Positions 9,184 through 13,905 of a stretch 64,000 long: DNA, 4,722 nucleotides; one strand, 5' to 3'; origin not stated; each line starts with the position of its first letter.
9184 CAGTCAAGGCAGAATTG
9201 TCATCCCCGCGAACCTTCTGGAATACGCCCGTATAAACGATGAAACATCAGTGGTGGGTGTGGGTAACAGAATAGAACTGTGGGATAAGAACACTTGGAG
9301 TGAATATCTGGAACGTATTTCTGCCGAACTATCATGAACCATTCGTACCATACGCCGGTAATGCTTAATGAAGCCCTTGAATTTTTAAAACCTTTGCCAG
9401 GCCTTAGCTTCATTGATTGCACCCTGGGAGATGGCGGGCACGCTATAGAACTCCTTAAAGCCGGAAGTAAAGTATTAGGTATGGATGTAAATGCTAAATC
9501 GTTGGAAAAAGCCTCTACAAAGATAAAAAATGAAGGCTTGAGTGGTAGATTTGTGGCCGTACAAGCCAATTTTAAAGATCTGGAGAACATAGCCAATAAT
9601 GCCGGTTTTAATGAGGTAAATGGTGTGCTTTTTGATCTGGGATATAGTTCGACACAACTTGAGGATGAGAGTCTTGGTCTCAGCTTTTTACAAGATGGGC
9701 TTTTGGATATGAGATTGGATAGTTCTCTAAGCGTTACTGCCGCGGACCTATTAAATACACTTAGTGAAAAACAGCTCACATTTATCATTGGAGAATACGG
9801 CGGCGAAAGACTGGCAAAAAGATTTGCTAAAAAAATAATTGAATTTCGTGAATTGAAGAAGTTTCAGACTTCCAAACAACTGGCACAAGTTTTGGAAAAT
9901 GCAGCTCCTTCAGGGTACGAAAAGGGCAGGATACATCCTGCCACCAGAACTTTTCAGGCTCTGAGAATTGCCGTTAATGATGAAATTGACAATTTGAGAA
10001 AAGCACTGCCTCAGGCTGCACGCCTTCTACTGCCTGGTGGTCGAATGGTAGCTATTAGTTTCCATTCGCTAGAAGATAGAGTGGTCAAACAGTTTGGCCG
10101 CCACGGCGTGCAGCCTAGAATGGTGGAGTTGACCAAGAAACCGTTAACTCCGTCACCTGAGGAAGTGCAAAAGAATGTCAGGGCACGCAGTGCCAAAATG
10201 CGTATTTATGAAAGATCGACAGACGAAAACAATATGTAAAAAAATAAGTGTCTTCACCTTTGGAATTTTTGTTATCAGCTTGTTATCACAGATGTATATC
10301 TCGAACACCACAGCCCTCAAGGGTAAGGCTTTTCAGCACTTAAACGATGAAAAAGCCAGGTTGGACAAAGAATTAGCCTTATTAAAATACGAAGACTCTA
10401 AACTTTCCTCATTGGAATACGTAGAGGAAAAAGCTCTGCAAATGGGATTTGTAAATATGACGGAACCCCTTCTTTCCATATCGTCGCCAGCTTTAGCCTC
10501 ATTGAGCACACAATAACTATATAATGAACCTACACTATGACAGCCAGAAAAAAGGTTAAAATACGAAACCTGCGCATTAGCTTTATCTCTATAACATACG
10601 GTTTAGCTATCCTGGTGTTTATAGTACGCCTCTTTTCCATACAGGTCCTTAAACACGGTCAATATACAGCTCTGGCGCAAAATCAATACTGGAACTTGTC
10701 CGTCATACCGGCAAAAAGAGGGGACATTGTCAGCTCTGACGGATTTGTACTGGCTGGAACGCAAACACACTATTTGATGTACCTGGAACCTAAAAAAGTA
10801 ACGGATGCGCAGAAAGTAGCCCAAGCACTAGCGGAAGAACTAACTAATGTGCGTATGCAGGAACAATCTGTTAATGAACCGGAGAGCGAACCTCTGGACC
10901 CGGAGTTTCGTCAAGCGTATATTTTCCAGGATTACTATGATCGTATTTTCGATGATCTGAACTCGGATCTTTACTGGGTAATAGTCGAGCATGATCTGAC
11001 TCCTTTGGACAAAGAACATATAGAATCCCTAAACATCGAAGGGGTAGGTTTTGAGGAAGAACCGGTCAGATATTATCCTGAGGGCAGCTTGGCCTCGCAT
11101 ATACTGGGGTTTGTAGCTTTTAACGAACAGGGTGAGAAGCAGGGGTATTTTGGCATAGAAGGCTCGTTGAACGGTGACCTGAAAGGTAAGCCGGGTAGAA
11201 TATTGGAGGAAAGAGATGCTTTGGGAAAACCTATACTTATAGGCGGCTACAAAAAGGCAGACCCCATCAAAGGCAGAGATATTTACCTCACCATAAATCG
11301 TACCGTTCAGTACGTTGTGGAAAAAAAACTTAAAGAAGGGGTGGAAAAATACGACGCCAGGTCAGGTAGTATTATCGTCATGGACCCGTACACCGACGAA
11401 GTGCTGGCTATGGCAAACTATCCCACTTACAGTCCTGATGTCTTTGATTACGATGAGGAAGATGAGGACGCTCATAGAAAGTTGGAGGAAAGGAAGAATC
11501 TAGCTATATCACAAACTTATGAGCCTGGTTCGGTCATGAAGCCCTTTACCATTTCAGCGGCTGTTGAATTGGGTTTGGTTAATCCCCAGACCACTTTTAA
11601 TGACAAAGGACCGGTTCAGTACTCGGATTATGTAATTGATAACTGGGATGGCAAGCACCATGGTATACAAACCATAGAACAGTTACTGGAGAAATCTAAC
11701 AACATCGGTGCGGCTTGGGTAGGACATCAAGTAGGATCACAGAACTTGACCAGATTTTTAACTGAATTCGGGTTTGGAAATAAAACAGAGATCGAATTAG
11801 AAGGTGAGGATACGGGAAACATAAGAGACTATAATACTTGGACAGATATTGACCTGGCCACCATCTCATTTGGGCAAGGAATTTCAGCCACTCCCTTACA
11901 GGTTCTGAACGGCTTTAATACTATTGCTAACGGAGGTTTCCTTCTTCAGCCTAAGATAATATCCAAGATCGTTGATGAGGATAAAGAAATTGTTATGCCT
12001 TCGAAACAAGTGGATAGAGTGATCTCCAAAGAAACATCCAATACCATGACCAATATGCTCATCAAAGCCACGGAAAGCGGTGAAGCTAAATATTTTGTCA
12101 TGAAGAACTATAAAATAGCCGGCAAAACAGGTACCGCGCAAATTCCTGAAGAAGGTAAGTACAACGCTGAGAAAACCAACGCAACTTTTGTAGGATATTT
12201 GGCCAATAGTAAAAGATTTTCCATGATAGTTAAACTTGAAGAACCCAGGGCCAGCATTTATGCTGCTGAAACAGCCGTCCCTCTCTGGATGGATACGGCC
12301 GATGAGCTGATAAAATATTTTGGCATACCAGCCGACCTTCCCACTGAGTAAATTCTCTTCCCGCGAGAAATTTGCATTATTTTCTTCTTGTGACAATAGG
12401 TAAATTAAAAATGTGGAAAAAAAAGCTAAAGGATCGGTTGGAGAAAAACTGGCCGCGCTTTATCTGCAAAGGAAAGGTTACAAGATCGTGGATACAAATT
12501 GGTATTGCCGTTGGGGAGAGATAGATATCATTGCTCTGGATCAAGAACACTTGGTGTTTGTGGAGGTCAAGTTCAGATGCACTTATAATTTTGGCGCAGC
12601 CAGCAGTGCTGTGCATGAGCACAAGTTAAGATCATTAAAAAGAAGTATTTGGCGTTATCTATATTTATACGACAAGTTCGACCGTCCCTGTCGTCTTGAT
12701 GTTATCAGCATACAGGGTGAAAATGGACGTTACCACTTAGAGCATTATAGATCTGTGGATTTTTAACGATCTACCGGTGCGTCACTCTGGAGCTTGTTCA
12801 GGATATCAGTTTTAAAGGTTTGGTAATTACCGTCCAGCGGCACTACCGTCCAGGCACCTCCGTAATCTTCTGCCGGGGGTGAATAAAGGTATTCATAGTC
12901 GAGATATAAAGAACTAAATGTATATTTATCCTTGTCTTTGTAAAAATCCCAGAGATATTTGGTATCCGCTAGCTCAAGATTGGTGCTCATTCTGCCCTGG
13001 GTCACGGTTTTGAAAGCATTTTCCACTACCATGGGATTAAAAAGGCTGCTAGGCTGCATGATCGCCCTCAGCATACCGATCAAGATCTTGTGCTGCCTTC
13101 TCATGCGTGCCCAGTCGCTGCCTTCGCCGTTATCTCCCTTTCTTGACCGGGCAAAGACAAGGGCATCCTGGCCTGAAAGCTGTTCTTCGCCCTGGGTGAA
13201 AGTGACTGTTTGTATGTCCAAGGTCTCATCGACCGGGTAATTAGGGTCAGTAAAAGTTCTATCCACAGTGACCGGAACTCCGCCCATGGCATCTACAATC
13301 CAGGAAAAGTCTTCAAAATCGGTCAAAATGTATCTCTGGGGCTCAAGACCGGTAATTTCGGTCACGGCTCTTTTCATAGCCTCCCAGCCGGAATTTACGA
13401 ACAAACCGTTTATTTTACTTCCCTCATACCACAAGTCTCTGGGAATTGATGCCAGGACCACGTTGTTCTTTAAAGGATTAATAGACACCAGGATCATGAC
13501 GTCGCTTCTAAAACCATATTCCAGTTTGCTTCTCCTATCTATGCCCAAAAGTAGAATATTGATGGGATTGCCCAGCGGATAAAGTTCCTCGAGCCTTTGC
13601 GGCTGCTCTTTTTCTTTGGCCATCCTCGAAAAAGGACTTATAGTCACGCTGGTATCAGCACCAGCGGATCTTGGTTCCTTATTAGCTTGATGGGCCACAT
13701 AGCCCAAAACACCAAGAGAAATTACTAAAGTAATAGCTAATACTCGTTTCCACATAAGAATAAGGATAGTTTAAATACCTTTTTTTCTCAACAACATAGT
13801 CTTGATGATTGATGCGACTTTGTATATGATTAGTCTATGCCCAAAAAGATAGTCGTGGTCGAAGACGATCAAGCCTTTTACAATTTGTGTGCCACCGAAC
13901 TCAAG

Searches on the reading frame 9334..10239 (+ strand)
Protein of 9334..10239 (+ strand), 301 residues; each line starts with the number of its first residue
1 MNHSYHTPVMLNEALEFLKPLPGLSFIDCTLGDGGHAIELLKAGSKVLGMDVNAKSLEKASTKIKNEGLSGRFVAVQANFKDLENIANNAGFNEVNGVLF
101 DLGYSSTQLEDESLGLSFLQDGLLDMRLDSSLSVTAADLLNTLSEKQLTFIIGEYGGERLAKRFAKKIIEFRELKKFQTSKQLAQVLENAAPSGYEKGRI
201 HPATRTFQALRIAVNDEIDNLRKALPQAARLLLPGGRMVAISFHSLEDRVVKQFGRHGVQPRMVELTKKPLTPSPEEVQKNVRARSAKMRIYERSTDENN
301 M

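Call 25: search_protein_families(library=pfam, proteins=[window:9334-10239:+], max_evalue=0.0001)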
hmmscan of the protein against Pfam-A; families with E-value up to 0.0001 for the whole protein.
window:9334-10239:+ (301 aa): 5 families
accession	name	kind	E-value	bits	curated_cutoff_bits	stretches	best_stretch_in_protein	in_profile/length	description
PF01795.25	Methyltransf_5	-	8.7e-90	301.7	27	1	5-294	3-308/309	MraW methylase family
PF13649.12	Methyltransf_25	-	5.1e-07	30.7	27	1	28-84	3-59/97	Methyltransferase domain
PF08241.18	Methyltransf_11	-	2.7e-06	28.4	21.2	0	28-85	2-55/95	Methyltransferase domain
PF13847.12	Methyltransf_31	-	3.3e-06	27.3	27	0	23-90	4-73/145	Methyltransferase domain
PF01209.24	Ubie_methyltran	-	8.1e-06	25.8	20.1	0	19-88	44-115/233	ubiE/COQ5 methyltransferase family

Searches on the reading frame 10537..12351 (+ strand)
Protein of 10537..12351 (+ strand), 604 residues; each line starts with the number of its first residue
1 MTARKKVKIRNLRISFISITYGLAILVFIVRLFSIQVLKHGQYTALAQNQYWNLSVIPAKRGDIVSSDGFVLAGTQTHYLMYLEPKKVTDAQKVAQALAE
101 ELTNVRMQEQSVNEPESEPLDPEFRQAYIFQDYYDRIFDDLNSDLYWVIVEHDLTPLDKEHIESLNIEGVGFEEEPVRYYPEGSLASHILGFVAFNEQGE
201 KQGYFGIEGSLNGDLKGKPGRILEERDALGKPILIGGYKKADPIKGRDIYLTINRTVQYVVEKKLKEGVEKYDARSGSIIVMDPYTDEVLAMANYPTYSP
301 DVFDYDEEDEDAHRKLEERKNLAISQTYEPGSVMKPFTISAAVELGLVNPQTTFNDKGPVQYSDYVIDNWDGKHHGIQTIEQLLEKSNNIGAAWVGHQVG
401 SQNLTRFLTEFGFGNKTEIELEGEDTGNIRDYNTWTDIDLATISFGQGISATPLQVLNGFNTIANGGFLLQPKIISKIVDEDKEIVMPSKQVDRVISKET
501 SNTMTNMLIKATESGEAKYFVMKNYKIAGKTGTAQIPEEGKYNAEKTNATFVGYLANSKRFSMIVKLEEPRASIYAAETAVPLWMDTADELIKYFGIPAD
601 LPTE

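Call 25: search_protein_families(library=pfam, proteins=[window:10537-12351:+], max_evalue=0.0001)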
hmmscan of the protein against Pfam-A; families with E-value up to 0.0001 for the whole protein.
window:10537-12351:+ (604 aa): 2 families
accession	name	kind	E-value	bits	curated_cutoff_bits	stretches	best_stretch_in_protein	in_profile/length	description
PF00905.27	Transpeptidase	-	8.6e-69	232.4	22.1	1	277-573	1-286/299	Penicillin binding protein transpeptidase domain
PF03717.20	PBP_dimer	-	4.9e-20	73.1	24.4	1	57-233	2-176/180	Penicillin-binding Protein dimerisation domain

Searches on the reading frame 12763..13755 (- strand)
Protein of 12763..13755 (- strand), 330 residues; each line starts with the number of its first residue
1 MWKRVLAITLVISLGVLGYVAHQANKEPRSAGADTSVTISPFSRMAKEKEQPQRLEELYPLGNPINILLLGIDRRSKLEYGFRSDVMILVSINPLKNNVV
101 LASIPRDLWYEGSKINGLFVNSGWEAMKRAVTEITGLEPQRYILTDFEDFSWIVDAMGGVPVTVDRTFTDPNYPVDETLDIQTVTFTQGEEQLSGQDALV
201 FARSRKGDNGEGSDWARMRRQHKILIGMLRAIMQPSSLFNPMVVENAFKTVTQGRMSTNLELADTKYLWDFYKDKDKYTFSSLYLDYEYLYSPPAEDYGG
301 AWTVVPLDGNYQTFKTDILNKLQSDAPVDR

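Call 25: search_protein_families(library=pfam, proteins=[window:12763-13755:-], max_evalue=0.0001)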
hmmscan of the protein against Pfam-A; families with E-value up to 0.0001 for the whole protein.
window:12763-13755:- (330 aa): 1 family
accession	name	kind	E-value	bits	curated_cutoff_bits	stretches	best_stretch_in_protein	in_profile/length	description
PF03816.19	LytR_cpsA_psr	-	4e-30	105.4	24.6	1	83-232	1-148/150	LytR_cpsA_psr family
